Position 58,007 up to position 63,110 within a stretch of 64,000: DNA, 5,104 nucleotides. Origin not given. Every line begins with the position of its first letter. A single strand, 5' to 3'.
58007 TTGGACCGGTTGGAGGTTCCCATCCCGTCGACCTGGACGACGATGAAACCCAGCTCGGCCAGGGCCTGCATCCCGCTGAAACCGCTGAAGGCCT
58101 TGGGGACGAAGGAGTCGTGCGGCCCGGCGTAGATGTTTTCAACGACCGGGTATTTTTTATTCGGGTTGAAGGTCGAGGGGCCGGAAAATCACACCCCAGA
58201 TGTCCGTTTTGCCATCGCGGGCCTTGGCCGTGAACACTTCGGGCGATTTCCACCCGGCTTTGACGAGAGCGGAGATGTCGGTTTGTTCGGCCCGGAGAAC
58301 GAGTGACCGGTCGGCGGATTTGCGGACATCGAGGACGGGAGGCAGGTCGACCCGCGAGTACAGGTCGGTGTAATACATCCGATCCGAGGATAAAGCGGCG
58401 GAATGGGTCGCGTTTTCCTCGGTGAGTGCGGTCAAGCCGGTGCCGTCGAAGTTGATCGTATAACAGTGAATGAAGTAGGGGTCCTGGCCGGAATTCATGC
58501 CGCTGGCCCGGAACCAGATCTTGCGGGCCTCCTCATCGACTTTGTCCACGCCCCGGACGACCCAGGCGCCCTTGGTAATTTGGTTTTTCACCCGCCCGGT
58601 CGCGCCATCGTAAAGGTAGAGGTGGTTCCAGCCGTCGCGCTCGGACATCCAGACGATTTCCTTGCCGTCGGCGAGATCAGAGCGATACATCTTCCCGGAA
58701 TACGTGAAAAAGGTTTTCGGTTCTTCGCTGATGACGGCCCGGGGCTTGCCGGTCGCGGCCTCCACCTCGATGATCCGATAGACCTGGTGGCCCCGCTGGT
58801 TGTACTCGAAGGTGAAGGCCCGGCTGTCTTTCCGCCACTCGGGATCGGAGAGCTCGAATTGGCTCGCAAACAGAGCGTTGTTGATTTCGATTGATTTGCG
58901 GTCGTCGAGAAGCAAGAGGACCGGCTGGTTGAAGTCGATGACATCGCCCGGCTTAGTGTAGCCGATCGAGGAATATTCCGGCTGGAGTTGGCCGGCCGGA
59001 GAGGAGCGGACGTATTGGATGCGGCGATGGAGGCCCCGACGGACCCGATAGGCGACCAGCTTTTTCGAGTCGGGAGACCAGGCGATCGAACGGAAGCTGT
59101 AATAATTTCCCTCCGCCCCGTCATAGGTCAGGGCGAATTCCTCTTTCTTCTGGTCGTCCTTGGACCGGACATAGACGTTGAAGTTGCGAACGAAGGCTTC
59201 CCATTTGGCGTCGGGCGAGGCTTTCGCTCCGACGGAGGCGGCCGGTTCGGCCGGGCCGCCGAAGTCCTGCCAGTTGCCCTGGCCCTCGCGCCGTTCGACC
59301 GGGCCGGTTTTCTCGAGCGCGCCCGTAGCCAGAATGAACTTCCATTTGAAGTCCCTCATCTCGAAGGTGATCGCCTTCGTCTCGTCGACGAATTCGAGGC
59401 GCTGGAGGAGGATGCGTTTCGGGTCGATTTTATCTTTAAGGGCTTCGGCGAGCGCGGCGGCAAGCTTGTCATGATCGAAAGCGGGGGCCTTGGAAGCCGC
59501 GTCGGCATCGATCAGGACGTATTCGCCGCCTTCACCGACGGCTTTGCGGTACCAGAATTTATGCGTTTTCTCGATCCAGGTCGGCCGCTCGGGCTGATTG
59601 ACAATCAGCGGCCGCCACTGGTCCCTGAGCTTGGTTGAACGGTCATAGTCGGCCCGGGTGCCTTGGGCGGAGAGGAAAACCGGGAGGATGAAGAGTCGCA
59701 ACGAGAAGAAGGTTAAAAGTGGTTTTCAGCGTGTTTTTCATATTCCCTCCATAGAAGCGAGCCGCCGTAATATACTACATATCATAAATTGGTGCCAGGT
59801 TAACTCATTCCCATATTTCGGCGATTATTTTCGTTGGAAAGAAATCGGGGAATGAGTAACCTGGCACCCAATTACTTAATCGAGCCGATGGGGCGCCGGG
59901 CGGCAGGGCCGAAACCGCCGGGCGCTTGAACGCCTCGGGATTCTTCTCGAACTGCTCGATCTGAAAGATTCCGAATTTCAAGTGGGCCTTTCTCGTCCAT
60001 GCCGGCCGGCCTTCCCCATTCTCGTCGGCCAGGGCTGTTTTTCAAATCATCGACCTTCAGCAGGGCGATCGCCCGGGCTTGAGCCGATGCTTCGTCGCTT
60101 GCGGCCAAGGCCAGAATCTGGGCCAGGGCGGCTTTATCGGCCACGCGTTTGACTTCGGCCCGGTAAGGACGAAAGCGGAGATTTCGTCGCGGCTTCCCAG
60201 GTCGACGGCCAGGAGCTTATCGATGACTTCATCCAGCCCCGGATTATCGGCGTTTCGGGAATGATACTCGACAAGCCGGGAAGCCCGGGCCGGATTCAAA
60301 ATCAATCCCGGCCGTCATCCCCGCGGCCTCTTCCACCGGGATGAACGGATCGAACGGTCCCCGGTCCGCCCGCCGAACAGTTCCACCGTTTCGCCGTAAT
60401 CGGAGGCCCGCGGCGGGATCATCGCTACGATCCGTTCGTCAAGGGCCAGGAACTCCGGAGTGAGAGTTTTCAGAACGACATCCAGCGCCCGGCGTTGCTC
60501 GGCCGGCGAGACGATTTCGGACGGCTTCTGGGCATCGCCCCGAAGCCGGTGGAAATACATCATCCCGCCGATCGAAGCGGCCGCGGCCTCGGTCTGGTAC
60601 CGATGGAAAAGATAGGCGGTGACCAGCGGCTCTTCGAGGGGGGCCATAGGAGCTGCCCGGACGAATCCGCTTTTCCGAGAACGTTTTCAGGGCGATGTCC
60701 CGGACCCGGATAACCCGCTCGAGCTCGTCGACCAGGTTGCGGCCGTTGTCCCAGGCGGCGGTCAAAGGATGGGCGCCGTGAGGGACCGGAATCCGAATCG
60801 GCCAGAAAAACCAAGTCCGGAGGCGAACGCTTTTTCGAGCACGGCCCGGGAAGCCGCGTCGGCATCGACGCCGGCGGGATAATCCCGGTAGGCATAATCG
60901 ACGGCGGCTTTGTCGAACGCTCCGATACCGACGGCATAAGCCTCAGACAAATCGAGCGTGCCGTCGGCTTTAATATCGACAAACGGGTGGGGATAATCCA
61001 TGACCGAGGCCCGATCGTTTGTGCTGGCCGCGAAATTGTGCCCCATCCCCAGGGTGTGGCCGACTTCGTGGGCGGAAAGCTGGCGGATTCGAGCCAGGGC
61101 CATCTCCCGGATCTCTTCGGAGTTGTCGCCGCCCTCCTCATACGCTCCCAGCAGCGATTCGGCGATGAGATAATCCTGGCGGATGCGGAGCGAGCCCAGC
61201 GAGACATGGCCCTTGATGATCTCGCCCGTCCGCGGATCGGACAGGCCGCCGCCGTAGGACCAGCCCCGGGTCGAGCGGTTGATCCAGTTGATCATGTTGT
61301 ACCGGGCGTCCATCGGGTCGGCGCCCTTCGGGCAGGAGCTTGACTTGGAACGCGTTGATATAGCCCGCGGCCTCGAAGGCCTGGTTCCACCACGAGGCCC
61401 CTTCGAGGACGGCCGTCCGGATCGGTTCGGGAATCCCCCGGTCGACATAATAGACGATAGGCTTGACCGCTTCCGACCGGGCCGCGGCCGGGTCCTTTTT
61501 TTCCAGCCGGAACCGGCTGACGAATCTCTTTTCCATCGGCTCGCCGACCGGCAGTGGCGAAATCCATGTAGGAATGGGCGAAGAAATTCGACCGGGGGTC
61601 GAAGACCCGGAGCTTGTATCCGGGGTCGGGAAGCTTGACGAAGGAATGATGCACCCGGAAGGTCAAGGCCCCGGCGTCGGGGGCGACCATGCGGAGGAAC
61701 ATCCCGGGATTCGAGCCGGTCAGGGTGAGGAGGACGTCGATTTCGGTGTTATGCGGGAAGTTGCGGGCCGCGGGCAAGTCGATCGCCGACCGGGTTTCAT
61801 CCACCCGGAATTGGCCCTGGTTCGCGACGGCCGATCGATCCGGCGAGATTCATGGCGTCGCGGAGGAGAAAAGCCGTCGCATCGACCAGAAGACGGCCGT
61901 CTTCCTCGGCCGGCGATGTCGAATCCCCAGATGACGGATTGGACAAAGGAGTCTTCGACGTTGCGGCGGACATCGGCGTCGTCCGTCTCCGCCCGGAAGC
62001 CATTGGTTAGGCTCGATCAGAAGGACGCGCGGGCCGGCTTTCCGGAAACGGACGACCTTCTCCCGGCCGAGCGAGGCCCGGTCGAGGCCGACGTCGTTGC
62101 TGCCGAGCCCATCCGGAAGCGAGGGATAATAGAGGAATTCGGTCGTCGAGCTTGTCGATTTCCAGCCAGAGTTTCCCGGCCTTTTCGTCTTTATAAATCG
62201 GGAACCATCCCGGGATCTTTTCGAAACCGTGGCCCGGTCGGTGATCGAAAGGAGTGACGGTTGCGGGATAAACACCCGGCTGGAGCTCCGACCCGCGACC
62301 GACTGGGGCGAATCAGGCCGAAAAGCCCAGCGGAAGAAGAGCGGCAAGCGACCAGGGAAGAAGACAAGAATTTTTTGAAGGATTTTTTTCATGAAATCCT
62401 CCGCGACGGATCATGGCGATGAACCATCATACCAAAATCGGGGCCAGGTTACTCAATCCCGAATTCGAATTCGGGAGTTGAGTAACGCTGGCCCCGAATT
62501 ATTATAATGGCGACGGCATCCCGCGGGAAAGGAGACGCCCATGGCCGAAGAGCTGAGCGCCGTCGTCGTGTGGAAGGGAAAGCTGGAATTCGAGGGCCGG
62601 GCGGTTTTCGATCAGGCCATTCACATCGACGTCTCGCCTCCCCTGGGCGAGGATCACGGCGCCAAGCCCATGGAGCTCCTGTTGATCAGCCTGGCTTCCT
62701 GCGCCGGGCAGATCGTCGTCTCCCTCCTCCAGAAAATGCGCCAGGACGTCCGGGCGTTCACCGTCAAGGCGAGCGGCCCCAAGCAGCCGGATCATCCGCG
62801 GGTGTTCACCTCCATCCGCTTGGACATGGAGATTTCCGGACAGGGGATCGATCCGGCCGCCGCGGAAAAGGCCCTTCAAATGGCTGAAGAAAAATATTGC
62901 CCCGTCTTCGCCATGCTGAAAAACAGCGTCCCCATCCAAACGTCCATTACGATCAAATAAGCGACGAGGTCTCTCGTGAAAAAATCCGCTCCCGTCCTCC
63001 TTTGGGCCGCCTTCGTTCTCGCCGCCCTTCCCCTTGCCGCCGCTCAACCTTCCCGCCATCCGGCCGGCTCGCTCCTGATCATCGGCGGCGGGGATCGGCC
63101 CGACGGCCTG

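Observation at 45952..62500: Family of five intergenic inverted-repeat elements, each sitting just upstream of a gene start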

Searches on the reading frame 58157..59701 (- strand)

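Call 25: search_protein_families(library=pfam, proteins=[window:58157-59701:-], max_evalue=0.001)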
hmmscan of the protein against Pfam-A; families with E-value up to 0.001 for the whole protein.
window:58157-59701:- (514 aa): 1 family
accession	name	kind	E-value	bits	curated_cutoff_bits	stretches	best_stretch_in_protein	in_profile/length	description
PF00930.27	DPPIV_N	-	1.9e-46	158.9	22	1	157-455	46-354/354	Dipeptidyl peptidase IV (DPP IV) N-terminal region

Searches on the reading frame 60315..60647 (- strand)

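Call 25: search_protein_families(library=pfam, proteins=[window:60315-60647:-], max_evalue=0.001)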
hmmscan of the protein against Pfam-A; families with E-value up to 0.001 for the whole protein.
window:60315-60647:- (110 aa): 1 family
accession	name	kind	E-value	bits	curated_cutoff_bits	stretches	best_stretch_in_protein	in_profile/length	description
PF16313.11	DUF4953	-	2.3e-09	37.3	24.2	1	3-68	180-247/316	Met-zincin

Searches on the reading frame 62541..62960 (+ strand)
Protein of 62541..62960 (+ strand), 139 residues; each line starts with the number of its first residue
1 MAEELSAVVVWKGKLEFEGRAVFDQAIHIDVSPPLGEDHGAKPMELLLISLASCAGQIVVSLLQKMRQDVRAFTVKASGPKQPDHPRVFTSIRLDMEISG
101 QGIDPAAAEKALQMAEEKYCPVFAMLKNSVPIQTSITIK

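Call 25: search_protein_families(library=pfam, proteins=[window:62541-62960:+], max_evalue=0.001)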
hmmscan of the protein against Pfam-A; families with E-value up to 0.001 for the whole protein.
window:62541-62960:+ (139 aa): 1 family
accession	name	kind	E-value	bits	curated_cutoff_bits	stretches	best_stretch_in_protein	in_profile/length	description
PF02566.24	OsmC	-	1.7e-21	77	27.5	1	36-134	1-99/100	OsmC-like protein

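Call 76: find_encoding_contigs(protein=window:62541-62960:+, flank=10000, max_places=5)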
Protein window:62541-62960:+ (139 aa): no gene with exactly this product is on record in the collection.
